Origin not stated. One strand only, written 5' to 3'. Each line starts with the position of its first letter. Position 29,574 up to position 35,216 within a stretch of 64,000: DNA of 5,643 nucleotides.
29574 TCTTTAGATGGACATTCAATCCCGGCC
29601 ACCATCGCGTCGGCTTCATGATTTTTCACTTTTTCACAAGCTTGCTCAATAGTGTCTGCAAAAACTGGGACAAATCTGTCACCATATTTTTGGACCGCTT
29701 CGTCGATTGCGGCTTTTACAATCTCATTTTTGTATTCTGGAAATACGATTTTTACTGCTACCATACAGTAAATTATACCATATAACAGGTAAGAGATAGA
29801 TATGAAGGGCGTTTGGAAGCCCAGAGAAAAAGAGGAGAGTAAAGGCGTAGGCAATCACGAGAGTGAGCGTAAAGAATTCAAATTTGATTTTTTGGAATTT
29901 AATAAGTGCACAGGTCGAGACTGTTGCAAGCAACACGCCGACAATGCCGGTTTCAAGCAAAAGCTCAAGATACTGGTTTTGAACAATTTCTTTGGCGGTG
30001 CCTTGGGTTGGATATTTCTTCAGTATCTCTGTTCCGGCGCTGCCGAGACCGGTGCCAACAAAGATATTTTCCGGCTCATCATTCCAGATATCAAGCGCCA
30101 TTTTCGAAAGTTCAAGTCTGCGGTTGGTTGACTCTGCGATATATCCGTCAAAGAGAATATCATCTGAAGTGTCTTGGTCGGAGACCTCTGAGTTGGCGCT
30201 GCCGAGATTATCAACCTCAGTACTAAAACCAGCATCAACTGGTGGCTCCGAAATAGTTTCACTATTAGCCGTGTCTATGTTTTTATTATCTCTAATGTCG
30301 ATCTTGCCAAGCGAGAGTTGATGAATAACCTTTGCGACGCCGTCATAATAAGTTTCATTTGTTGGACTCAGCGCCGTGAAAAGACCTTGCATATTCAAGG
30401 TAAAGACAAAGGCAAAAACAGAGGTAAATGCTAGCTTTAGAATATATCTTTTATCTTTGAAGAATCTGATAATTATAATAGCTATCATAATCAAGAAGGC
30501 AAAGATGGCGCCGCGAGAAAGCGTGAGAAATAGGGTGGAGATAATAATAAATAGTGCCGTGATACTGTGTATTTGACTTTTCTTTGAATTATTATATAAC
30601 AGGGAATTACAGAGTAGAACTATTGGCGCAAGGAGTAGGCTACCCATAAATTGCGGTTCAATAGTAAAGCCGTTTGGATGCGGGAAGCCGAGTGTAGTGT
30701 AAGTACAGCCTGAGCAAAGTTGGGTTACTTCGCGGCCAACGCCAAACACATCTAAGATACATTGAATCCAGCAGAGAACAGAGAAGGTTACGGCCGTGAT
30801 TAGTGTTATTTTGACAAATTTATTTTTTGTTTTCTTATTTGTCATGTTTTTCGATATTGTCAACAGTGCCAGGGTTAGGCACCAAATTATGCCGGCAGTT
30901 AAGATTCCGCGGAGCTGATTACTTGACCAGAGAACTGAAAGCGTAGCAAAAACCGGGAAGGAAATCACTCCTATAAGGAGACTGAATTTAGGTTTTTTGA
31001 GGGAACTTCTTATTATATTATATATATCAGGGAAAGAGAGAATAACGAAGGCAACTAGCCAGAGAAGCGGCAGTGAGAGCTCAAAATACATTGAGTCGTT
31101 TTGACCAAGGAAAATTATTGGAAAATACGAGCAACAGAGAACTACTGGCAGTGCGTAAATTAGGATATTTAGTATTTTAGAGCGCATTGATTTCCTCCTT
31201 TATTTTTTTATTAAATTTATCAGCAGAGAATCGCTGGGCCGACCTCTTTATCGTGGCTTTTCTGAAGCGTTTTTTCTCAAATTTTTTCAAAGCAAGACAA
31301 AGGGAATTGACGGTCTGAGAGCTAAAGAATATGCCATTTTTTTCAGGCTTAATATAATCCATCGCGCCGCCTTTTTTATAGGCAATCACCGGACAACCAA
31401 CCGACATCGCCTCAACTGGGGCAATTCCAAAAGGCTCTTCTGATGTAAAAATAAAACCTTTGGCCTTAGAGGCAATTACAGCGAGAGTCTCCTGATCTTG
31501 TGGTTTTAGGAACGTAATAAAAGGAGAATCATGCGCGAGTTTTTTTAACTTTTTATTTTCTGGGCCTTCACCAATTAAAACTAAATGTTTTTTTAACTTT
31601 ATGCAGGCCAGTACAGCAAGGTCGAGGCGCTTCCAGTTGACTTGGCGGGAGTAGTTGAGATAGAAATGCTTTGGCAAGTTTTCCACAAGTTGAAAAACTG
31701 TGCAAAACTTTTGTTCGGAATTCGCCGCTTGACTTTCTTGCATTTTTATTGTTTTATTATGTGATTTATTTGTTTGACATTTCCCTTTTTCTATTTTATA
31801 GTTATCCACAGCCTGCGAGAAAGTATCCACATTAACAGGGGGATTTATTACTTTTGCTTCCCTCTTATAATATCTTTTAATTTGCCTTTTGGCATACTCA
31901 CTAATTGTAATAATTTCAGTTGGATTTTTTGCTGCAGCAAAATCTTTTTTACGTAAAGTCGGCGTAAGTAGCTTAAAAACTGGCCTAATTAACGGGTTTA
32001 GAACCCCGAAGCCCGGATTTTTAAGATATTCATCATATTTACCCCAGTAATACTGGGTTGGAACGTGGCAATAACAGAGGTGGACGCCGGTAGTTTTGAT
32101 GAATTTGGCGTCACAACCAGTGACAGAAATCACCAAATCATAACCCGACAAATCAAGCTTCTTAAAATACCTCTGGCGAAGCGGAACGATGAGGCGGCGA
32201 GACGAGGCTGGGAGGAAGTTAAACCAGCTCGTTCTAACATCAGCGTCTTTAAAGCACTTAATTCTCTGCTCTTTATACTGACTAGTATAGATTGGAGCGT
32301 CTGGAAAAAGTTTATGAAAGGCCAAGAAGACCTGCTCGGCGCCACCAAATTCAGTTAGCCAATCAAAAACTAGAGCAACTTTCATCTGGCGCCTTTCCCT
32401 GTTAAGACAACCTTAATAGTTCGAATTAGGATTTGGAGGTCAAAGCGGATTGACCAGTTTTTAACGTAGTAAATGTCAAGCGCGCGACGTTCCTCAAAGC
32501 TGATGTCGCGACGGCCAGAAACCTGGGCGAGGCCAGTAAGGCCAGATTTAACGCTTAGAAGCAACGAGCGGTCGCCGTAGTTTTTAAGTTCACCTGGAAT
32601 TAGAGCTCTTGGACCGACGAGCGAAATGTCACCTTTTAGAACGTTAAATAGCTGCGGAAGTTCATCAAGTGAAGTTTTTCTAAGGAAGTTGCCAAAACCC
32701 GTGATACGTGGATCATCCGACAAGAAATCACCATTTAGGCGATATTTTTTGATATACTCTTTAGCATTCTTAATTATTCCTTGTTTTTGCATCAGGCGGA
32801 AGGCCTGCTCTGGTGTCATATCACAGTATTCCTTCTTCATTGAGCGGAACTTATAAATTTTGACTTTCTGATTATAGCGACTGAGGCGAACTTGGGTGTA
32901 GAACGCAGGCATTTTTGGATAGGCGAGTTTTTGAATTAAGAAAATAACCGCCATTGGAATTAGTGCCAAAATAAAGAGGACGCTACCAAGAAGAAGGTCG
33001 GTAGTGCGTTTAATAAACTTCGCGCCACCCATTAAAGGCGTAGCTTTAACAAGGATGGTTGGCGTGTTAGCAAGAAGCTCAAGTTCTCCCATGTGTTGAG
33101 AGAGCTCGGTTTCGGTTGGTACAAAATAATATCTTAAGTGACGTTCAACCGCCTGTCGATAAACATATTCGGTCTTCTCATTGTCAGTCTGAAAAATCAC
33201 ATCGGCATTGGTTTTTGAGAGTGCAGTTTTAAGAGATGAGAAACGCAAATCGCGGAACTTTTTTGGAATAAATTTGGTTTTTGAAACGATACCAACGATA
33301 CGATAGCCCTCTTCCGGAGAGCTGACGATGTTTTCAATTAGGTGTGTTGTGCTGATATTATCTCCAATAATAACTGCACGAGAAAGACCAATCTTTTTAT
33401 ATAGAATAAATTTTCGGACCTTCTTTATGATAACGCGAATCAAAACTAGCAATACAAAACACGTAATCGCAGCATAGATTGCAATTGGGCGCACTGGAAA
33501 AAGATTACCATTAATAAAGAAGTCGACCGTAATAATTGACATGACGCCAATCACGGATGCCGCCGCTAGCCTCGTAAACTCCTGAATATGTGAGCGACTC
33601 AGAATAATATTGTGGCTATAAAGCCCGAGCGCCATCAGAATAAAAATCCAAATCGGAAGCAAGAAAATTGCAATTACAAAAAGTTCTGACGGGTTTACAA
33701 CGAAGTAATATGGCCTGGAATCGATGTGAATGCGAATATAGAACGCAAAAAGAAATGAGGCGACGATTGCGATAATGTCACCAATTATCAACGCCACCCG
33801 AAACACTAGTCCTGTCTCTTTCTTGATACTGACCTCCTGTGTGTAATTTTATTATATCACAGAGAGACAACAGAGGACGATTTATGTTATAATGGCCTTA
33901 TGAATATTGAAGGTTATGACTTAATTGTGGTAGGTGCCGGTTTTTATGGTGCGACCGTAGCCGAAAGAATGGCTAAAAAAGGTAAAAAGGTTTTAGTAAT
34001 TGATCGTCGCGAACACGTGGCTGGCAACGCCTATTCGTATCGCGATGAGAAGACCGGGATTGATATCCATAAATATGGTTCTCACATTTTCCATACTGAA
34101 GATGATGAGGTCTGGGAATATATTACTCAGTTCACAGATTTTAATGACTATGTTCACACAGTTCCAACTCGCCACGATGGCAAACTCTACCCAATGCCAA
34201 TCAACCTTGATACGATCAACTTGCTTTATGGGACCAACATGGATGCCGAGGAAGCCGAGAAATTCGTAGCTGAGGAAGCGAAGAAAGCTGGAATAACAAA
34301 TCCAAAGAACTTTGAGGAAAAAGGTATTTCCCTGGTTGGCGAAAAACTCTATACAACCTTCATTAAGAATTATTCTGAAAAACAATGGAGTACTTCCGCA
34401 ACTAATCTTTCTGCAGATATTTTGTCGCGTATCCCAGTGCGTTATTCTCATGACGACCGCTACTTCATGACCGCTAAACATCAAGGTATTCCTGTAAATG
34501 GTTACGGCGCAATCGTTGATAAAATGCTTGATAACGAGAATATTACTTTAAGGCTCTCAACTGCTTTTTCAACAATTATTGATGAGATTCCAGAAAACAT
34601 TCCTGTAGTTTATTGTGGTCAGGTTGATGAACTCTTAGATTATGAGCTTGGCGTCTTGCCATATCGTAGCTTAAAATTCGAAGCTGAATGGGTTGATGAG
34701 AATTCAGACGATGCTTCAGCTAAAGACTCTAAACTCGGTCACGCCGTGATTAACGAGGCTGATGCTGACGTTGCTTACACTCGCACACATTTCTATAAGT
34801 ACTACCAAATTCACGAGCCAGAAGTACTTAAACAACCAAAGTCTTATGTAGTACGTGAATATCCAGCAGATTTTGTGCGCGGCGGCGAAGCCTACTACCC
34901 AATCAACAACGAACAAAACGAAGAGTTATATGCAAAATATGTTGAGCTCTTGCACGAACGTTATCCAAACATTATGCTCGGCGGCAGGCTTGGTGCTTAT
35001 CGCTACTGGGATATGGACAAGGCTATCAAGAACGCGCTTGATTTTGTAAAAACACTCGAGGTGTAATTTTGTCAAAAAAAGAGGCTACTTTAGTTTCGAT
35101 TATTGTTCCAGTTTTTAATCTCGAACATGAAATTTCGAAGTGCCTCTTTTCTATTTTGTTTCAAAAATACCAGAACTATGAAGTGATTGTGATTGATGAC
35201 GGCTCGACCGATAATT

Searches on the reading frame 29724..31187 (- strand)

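Call 8: search_protein_families(library=pfam, proteins=[window:29724-31187:-], max_evalue=0.001)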
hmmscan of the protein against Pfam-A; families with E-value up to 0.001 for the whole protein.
window:29724-31187:- (487 aa): 1 family
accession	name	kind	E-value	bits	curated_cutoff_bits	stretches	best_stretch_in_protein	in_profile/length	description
PF04932.20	Wzy_C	-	3.2e-13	50.2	31.7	1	211-420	2-147/149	O-Antigen ligase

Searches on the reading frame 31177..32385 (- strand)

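Call 8: search_protein_families(library=pfam, proteins=[window:31177-32385:-], max_evalue=0.001)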
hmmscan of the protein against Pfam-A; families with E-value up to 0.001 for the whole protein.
window:31177-32385:- (402 aa): 2 families
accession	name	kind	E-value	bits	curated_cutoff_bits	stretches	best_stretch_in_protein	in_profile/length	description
PF00534.26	Glycos_transf_1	-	2.3e-24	86.3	26.4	1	232-381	8-168/172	Glycosyl transferases group 1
PF13692.12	Glyco_trans_1_4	-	5.1e-16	59.6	27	1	249-366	12-136/142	Glycosyl transferases group 1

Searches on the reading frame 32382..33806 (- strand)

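Call 8: search_protein_families(library=pfam, proteins=[window:32382-33806:-], max_evalue=0.001)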
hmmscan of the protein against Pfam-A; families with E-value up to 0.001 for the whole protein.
window:32382-33806:- (474 aa): 2 families
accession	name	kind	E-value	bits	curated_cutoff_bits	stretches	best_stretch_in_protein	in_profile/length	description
PF02397.22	Bac_transf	-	2.9e-53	180.5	27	1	266-468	1-178/179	Bacterial sugar transferase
PF13727.12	CoA_binding_3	-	6.4e-07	30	25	1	59-177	2-113/175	CoA-binding domain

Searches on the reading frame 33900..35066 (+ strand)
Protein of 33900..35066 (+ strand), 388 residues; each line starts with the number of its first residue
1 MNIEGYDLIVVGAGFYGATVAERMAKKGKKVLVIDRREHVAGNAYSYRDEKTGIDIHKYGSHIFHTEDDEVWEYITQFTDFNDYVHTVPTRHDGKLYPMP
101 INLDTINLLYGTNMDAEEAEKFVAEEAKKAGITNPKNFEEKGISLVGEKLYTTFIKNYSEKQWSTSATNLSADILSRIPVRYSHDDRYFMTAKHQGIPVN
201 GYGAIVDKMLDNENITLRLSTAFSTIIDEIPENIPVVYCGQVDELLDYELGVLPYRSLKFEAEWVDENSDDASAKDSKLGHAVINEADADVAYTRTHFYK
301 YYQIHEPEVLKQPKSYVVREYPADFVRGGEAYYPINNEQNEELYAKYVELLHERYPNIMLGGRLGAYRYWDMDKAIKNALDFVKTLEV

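Call 8: search_protein_families(library=pfam, proteins=[window:33900-35066:+], max_evalue=0.001)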
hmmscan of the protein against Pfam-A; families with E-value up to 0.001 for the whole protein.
window:33900-35066:+ (388 aa): 11 families
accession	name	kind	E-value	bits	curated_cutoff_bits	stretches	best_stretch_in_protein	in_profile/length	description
PF03275.19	GLF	-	1.9e-57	194.7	26.3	1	154-369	2-203/203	UDP-galactopyranose mutase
PF13450.12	NAD_binding_8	-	4.8e-19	68.8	21.9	1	10-78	1-68/68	NAD(P)-binding Rossmann-like domain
PF01593.30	Amino_oxidase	-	9.6e-08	32.2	19.8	1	19-224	5-226/443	Flavin containing amine oxidoreductase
PF01266.30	DAO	-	5.7e-06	26.5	27.9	1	7-42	1-36/353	FAD dependent oxidoreductase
PF00070.33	Pyr_redox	-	7.8e-06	26.8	22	1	8-41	2-35/82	Pyridine nucleotide-disulphide oxidoreductase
PF07992.20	Pyr_redox_2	-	8.4e-05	22.6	26.1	1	8-46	145-190/291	Pyridine nucleotide-disulphide oxidoreductase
PF13454.12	NAD_binding_9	-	0.00019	21.9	21.8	1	10-79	2-76/155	FAD-NAD(P)-binding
PF02737.24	3HCDH_N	-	0.00021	21.7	22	1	9-85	3-77/180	3-hydroxyacyl-CoA dehydrogenase, NAD binding domain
PF12831.13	FAD_oxidored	-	0.00022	21.1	27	0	7-44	1-38/416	FAD dependent oxidoreductase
PF00996.24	GDI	-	0.00028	20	23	1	4-46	3-45/436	GDP dissociation inhibitor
PF05834.18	Lycopene_cycl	-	0.00035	20.2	23.4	1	7-58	1-56/380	Lycopene cyclase protein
